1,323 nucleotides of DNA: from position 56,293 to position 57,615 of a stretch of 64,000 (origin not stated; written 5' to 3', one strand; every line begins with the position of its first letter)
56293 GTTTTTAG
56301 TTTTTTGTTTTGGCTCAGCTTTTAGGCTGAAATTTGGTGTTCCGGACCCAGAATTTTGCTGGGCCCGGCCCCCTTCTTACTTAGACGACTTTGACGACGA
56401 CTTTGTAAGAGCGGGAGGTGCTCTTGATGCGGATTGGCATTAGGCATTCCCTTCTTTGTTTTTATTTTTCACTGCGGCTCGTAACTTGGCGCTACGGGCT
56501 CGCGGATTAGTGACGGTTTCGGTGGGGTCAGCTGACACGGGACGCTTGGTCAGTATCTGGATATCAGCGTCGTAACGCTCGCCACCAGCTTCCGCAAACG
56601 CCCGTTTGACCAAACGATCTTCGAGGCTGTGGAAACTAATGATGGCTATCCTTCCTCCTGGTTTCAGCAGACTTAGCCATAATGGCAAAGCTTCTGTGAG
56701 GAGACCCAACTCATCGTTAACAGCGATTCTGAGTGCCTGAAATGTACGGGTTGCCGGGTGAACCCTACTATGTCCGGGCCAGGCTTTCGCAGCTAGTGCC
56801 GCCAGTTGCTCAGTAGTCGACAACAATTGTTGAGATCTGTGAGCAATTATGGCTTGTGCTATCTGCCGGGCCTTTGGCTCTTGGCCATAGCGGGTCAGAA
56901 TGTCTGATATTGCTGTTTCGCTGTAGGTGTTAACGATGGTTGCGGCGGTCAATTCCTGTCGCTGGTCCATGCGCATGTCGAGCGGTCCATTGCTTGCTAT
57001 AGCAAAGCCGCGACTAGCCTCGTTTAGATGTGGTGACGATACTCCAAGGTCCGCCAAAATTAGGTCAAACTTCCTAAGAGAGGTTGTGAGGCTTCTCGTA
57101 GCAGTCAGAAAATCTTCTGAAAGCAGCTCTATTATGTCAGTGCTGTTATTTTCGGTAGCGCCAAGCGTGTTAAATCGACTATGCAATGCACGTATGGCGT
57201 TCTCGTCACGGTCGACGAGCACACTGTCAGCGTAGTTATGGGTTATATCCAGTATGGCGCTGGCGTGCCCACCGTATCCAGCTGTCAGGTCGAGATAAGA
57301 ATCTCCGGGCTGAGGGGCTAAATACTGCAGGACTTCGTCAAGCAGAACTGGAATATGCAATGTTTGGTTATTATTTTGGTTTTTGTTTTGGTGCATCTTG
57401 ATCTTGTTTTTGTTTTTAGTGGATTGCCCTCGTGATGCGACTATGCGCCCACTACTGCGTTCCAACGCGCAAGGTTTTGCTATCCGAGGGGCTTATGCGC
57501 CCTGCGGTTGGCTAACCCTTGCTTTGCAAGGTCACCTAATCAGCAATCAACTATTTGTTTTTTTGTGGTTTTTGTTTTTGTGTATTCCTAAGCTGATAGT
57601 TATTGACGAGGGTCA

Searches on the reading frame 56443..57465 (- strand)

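Call 85: search_protein_families(library=pfam, proteins=[window:56443-57465:-], max_evalue=0.00001)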
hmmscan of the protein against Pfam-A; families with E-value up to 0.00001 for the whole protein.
window:56443-57465:- (341 aa): 1 family
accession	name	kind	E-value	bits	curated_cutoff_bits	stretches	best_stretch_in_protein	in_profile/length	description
PF01795.25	Methyltransf_5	-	9e-89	298.4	27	1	35-333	2-308/309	MraW methylase family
